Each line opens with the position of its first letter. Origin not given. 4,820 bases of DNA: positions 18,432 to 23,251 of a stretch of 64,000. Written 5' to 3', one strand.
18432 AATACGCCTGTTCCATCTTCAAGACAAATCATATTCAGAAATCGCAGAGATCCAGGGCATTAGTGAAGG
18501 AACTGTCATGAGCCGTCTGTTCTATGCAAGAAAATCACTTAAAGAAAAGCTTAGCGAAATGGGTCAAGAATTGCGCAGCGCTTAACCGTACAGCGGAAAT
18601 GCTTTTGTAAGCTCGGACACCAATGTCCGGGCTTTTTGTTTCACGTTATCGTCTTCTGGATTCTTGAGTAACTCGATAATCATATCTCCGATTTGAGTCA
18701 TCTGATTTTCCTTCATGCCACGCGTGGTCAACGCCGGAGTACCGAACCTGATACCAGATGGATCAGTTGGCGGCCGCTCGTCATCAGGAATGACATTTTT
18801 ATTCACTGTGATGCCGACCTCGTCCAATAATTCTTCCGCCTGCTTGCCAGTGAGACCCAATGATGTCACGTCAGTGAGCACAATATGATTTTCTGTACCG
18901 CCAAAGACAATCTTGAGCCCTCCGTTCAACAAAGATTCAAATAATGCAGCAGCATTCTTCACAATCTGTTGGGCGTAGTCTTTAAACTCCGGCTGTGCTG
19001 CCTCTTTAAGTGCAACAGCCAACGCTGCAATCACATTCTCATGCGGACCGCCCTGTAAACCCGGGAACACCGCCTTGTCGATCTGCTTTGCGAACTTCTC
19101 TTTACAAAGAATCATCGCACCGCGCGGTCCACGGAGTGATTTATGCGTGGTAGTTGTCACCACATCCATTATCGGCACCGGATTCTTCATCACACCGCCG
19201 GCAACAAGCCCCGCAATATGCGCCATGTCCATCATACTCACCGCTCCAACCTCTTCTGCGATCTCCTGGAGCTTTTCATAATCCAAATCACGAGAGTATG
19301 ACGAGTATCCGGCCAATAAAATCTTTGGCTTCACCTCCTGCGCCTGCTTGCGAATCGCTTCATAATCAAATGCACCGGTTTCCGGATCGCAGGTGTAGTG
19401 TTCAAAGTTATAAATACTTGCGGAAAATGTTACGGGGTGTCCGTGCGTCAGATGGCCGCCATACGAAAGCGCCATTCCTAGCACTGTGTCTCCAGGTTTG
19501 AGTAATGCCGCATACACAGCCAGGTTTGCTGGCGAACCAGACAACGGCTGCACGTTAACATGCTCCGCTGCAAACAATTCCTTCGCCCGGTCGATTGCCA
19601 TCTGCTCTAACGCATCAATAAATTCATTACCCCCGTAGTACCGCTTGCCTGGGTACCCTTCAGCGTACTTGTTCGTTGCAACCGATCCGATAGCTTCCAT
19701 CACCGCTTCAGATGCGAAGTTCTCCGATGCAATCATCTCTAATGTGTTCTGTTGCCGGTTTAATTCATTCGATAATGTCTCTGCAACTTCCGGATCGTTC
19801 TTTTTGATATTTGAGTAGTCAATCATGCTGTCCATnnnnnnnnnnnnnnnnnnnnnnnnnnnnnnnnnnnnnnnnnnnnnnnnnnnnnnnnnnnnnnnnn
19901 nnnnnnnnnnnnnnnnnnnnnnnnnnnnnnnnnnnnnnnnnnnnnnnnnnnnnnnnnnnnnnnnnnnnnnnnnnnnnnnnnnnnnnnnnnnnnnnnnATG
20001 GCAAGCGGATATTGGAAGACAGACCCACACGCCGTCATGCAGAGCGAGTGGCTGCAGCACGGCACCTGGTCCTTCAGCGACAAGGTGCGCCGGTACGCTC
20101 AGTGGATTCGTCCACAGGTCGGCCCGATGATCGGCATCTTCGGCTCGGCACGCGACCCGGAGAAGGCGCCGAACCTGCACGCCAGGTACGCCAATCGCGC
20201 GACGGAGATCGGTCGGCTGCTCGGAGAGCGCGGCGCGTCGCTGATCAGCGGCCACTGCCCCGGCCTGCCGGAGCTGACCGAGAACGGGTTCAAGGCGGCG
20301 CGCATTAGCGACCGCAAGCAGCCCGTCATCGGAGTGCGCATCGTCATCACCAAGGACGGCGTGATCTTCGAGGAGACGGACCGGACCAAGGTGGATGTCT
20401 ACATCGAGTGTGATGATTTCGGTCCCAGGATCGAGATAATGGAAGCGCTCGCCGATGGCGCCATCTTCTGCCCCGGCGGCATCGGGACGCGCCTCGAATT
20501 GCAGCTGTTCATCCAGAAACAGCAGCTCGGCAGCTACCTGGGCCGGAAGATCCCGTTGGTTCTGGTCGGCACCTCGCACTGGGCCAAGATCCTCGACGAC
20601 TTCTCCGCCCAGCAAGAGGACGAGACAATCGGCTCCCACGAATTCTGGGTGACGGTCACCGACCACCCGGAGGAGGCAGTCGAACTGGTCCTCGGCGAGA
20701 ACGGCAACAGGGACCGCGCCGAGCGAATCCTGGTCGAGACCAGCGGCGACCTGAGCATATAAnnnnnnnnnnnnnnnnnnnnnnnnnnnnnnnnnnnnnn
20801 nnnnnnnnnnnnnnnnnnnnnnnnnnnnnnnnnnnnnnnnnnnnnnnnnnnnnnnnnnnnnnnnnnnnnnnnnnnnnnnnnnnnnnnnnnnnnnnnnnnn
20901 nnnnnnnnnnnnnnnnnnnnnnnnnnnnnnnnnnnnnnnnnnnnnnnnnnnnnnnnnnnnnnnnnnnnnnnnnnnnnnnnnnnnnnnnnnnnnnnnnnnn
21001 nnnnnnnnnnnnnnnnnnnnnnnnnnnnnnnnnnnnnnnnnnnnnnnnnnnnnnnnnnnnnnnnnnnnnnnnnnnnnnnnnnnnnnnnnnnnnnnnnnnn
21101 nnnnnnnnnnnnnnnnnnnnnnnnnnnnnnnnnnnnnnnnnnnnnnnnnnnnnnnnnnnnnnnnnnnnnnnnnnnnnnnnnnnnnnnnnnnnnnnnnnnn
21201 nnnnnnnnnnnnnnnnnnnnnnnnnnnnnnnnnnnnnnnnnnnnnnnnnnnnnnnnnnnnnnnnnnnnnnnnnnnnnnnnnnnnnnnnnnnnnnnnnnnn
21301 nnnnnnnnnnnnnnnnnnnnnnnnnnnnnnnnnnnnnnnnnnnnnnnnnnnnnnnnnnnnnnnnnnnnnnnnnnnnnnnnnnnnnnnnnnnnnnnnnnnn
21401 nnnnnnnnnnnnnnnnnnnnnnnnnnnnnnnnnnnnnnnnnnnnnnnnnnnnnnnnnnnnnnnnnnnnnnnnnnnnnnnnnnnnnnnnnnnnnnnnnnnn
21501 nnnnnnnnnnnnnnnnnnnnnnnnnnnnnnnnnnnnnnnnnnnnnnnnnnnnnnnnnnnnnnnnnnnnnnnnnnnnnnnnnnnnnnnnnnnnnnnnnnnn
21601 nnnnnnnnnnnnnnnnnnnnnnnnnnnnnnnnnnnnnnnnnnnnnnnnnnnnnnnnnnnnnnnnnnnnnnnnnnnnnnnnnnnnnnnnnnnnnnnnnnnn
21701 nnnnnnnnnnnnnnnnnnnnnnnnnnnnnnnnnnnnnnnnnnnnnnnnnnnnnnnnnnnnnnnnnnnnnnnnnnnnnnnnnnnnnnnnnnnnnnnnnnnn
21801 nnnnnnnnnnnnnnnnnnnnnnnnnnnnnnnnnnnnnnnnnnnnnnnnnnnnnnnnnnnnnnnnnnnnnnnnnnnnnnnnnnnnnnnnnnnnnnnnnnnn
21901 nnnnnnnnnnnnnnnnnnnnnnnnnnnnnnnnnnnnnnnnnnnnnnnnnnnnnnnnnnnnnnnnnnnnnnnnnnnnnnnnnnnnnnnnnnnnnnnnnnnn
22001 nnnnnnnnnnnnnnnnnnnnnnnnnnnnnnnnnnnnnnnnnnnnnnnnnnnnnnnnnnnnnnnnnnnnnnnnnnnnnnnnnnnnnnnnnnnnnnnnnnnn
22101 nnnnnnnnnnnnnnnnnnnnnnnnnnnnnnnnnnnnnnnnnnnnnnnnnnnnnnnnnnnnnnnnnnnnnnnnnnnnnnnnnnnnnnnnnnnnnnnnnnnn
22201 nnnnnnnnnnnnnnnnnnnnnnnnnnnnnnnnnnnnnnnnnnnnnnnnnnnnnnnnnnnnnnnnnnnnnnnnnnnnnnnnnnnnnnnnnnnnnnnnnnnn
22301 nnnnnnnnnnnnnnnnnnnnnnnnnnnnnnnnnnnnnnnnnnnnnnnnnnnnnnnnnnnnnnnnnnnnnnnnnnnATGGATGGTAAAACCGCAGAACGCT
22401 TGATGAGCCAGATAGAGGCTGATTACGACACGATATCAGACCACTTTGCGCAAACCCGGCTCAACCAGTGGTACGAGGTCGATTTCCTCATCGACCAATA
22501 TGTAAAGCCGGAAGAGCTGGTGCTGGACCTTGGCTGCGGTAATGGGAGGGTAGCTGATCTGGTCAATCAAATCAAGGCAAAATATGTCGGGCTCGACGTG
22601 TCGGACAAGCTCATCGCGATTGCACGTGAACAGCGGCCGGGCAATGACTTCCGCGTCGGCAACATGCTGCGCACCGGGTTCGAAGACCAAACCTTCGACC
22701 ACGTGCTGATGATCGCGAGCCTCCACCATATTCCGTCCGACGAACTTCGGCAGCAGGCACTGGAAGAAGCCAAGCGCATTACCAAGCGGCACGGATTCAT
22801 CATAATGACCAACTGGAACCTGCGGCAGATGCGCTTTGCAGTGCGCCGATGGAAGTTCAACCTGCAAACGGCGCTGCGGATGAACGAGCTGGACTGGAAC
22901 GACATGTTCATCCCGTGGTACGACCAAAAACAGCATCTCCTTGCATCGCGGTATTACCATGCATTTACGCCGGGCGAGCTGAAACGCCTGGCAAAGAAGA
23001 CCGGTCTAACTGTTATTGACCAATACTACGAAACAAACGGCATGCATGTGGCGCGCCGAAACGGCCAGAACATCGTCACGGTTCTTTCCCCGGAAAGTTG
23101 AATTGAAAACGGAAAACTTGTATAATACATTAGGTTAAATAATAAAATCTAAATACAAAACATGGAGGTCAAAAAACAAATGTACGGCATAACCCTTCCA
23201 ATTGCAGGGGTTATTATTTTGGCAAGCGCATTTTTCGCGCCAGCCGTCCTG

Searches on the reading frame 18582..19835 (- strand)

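Call 29: search_protein_families(library=pfam, proteins=[window:18582-19835:-], max_evalue=0.001)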
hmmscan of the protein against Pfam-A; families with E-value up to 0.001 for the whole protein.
window:18582-19835:- (417 aa): 2 families
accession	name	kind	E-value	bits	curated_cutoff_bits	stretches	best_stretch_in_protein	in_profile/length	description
PF00464.25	SHMT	-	1.1e-159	531.7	27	1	11-386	2-399/399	Serine hydroxymethyltransferase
PF00155.27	Aminotran_1_2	-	1.4e-13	51.2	19.7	1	65-372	36-352/361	Aminotransferase class I and II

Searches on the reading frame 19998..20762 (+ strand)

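Call 29: search_protein_families(library=pfam, proteins=[window:19998-20762:+], max_evalue=0.001)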
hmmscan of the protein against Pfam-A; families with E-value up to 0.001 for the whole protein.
window:19998-20762:+ (254 aa): 2 families
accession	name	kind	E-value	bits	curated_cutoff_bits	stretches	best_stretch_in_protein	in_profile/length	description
PF03641.19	Lysine_decarbox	-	2.2e-12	47.8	27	1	103-229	8-129/131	Possible lysine decarboxylase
PF18306.6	LDcluster4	-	2.8e-08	34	26.3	1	44-176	3-118/151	SLOG cluster4 family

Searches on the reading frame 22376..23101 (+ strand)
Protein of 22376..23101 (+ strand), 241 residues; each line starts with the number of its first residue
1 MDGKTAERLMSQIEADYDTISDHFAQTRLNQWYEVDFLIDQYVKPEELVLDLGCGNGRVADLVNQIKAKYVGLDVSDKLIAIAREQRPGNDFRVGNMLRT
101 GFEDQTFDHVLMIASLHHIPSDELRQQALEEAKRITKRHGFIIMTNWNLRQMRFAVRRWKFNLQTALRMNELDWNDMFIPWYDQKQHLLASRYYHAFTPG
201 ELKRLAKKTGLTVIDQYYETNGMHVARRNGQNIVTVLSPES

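Call 29: search_protein_families(library=pfam, proteins=[window:22376-23101:+], max_evalue=0.001)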
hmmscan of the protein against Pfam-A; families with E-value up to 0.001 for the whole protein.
window:22376-23101:+ (241 aa): 9 families
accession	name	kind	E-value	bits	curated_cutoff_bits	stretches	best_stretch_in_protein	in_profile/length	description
PF08241.18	Methyltransf_11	-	1.3e-20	74.2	21.2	1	50-144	1-95/95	Methyltransferase domain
PF13649.12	Methyltransf_25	-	1.7e-18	67.6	27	1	49-140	1-97/97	Methyltransferase domain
PF13847.12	Methyltransf_31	-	2.5e-14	53.6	27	1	48-163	6-129/145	Methyltransferase domain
PF13489.12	Methyltransf_23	-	7.4e-14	52.2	27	1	44-215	21-163/164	Methyltransferase domain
PF08242.18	Methyltransf_12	-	2.5e-13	51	30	1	50-141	1-97/98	Methyltransferase domain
PF07021.18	MetW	-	3e-07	30.7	21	1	38-184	6-140/193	Methionine biosynthesis protein MetW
PF05175.20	MTS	-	3.8e-05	23.8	23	1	38-144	23-138/170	Methyltransferase small domain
PF01555.25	N6_N4_Mtase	-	9.8e-05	22.8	26.7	1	37-84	173-220/221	DNA methylase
PF02353.26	CMAS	-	0.00031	20.6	27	1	43-145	60-165/273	Mycolic acid cyclopropane synthetase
